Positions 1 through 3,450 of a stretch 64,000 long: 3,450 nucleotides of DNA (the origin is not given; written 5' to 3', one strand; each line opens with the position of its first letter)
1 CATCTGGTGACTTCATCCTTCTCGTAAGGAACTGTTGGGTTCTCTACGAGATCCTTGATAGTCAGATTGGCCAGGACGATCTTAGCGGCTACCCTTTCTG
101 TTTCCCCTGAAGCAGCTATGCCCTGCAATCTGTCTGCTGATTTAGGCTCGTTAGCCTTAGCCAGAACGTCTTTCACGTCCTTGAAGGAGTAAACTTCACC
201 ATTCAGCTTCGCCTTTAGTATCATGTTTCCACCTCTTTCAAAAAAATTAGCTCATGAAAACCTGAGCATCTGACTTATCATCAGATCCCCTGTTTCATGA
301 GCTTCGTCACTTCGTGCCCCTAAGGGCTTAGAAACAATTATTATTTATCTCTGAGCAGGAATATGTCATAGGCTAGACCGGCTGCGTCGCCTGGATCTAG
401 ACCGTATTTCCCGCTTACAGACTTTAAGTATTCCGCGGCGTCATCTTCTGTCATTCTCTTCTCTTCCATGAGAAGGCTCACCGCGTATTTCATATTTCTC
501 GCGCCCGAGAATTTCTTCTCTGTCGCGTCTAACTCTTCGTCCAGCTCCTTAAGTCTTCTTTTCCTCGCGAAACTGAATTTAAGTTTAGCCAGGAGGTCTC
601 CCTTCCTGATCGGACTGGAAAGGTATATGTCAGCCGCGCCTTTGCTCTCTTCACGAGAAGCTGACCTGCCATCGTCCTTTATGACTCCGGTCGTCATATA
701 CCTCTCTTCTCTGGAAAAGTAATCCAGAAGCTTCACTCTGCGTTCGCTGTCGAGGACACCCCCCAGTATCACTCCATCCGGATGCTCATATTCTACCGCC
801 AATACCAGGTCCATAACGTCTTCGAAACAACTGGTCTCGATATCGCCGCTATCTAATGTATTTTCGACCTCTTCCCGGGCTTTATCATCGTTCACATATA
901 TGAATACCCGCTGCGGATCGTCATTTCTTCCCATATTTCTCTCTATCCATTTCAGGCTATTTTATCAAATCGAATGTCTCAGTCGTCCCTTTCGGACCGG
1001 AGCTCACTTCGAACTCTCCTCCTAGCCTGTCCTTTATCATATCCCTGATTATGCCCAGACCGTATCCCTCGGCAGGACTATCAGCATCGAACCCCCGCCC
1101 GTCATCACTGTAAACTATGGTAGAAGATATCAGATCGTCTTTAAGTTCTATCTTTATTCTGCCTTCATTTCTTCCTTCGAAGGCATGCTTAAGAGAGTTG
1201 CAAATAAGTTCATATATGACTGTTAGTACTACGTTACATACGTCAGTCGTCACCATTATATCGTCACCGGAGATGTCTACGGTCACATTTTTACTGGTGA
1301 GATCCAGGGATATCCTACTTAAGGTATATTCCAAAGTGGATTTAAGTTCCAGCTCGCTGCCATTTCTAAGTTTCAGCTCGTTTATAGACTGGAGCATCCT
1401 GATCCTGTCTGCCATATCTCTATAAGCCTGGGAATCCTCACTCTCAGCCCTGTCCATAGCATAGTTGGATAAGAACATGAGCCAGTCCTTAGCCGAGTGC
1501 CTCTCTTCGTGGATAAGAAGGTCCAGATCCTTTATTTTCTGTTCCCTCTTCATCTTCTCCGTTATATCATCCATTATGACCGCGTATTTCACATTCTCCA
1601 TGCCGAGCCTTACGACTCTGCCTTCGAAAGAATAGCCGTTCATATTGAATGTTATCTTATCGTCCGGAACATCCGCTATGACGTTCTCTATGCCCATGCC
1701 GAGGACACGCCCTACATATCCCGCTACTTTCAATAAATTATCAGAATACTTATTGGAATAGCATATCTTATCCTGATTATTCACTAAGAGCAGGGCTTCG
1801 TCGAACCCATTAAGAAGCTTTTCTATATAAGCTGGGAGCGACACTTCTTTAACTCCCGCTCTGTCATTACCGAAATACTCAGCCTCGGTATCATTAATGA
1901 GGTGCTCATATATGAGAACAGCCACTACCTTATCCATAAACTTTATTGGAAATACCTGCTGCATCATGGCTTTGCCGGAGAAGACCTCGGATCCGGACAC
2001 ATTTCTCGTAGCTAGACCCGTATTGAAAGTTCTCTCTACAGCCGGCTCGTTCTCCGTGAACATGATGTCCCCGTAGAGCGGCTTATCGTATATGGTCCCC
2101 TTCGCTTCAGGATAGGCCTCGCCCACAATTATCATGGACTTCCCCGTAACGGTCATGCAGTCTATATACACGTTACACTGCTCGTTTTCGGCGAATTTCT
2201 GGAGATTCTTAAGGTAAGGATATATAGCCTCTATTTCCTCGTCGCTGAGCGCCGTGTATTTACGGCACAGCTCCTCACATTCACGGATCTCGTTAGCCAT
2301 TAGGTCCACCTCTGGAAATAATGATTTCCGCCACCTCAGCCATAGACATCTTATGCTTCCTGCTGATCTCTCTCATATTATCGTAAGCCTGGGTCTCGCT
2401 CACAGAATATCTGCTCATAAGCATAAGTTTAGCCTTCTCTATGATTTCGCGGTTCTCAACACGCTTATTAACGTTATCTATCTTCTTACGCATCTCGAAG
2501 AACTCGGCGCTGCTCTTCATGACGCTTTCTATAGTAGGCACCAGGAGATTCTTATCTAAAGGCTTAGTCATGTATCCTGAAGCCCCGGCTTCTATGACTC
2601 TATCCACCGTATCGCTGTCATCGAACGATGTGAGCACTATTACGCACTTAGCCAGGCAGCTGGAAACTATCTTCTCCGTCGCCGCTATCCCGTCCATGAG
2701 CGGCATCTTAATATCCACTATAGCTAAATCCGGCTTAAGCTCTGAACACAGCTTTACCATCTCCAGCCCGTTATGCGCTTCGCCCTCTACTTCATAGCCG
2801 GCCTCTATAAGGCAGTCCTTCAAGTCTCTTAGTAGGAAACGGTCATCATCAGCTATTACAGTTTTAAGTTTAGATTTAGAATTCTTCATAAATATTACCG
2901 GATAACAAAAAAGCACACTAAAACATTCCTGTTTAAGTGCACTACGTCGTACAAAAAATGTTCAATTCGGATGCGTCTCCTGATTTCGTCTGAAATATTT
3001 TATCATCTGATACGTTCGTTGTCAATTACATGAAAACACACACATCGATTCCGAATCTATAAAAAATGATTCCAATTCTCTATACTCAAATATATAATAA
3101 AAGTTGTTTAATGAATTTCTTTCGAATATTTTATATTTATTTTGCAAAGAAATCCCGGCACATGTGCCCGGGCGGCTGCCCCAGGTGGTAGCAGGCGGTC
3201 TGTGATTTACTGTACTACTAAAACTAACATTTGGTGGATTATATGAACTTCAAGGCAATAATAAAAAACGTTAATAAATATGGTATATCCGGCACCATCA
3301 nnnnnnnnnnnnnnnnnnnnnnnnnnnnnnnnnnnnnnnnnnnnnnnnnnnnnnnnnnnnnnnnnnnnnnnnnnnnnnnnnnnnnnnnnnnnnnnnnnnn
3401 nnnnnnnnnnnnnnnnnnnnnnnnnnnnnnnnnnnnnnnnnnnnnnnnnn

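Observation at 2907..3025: Autoregulatory dual-hairpin leader with non-canonical GACGNA loops (variant ANTAR target)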

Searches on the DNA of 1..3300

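Call 76: search_rna_families(source=window, start=1, end=3300, threshold=evalue, max_evalue=10)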
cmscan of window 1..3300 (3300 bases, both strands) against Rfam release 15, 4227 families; matches with E-value up to 10: 5.
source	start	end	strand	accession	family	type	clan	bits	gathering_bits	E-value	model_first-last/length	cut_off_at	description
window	445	551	-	RF02191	TCL6_1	Gene; lncRNA;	-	20.9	60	0.2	1-113/113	no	T-cell leukemia/lymphoma 6 conserved region 1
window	1727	1759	-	RF01319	CRISPR-DR6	Gene; CRISPR;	-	20.2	39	0.86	1-30/30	no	CRISPR RNA direct repeat element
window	1593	1646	+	RF02473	GlsR4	Gene; snRNA; snoRNA; CD-box;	-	16.7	70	6.3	1-61/61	no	Small nucleolar RNA GlsR4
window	3070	3260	+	RF02360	Yfr8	Gene; sRNA;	-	14.7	40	4.8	1-226/226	no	Cyanobacterial functional RNA 8/9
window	2835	2853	-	RF01136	sR28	Gene; snRNA; snoRNA; CD-box;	-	12.1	39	8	1-55/55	no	Small nucleolar RNA sR28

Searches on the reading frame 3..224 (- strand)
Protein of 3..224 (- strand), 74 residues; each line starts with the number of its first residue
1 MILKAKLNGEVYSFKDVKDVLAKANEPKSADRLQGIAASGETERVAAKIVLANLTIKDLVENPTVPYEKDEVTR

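Call 87: search_protein_families(library=ncbifam, proteins=[window:3-224:-], max_evalue=0.01)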
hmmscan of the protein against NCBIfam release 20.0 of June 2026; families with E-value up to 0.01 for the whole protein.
window:3-224:- (74 aa): 1 family
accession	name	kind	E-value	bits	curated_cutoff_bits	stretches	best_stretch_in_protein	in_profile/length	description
NF011649.1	PRK15067.1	subfamily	8e-21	74.3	554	1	4-74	2-72/461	ethanolamine ammonia-lyase subunit EutB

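Call 88: search_protein_families(library=pfam, proteins=[window:3-224:-], max_evalue=0.01)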
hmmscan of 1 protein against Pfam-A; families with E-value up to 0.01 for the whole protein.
window:3-224:- (74 aa): 1 family
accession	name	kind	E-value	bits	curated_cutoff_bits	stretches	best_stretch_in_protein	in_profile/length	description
PF06751.17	EutB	-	3.2e-21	76.1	25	1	12-74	1-63/435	Ethanolamine ammonia lyase large subunit (EutB)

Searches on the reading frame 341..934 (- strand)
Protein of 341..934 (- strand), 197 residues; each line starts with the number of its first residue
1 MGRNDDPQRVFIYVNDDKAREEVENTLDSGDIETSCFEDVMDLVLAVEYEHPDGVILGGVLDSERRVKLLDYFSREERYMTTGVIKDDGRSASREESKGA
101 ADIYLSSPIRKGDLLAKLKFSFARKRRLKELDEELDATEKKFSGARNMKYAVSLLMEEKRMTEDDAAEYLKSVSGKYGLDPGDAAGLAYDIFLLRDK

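Call 10: search_protein_families(library=pfam, proteins=[window:341-934:-])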
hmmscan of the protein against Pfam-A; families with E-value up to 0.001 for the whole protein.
window:341-934:- (197 aa): 1 family
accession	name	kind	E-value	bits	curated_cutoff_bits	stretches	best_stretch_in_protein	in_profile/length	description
PF03861.19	ANTAR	-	0.00063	19.9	27.3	0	151-185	16-50/54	ANTAR domain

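Call 74: find_homologous_proteins(query=window:341-934:-, max_evalue=0.00001)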
Query window:341-934:- (197 aa): 1 proteins with E <= 0.00001 among 258 candidates.
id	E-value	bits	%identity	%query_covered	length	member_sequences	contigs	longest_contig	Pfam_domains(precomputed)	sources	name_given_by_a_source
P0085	2.6e-109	382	92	100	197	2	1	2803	-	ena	-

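Call 87: search_protein_families(library=ncbifam, proteins=[window:341-934:-], max_evalue=0.01)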
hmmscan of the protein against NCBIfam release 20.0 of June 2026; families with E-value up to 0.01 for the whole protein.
window:341-934:- (197 aa): 1 family
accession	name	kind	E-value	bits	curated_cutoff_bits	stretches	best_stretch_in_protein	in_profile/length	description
TIGR02154.1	PhoB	equivalog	3.3e-05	23.3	296.2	1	10-139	4-136/226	phosphate regulon transcriptional regulator PhoB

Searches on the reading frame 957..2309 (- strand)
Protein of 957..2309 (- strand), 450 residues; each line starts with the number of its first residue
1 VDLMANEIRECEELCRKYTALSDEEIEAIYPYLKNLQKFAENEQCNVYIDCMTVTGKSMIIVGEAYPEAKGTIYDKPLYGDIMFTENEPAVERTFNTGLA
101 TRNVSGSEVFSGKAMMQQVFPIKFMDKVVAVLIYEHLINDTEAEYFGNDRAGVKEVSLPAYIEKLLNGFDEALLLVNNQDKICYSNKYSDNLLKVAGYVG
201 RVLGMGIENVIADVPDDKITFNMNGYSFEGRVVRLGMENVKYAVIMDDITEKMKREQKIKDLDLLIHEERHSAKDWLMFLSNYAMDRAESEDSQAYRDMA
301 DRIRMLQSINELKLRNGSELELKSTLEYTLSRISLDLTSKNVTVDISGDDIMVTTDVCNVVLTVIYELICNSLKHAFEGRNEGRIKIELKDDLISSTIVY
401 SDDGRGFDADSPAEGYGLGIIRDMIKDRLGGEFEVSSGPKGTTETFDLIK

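Call 10: search_protein_families(library=pfam, proteins=[window:957-2309:-])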
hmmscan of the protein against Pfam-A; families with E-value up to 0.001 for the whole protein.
window:957-2309:- (450 aa): 3 families
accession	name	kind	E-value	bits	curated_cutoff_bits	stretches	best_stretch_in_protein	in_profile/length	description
PF12282.15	GAF_PdtaS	-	9e-20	71.5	23.7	1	13-141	3-131/145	Histidine kinase PdtaS, GAF domain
PF02518.31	HATPase_c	-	5.5e-08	33.7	26.4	1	363-446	8-105/111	Histidine kinase-, DNA gyrase B-, and HSP90-like ATPase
PF13581.12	HATPase_c_2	-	2.3e-05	24.9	27.4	1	353-442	24-121/127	Histidine kinase-like ATPase domain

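Call 87: search_protein_families(library=ncbifam, proteins=[window:957-2309:-], max_evalue=0.01)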
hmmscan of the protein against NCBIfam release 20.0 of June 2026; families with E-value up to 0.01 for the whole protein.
window:957-2309:- (450 aa): 10 families
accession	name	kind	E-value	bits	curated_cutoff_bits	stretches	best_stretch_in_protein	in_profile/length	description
NF052306.1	BluLightHisKinLov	equivalog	4.7e-10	38.8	450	1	248-442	135-326/334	blue-light-activated histidine kinase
NF008649.0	PRK11644.1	equivalog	5.4e-07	28.7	408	1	309-443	361-489/499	signal transduction histidine-protein kinase/phosphatase UhpB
NF010077.0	PRK13559.1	subfamily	5.9e-07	28.7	361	1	248-437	156-346/364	hypothetical protein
NF051872.1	HisKinPhyk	equivalog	2.9e-06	26.1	750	1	258-442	339-529/537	sensor histidine kinase PhyK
NF052531.1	Strep_LiaS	equivalog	8.4e-06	25.3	450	1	312-440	193-316/328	envelope stress sensor histidine kinase LiaS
NF003144.0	PRK04069.1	equivalog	0.00036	20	145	1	365-412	47-94/161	anti-sigma B factor RsbW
TIGR01924.1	rsbW_low_gc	equivalog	0.00058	19.3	155.05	1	364-414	46-96/159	anti-sigma B factor RsbW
NF046044.1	PnpS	equivalog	0.00072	18.7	400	0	316-409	241-331/390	two-component system histidine kinase PnpS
NF052443.1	SensHisKinMctS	equivalog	0.00072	18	700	1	303-445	302-443/457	two-component system sensor histidine kinase MctS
TIGR02966.1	phoR_proteo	equivalog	0.0099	14.9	334.2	0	297-409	165-275/333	phosphate regulon sensor histidine kinase PhoR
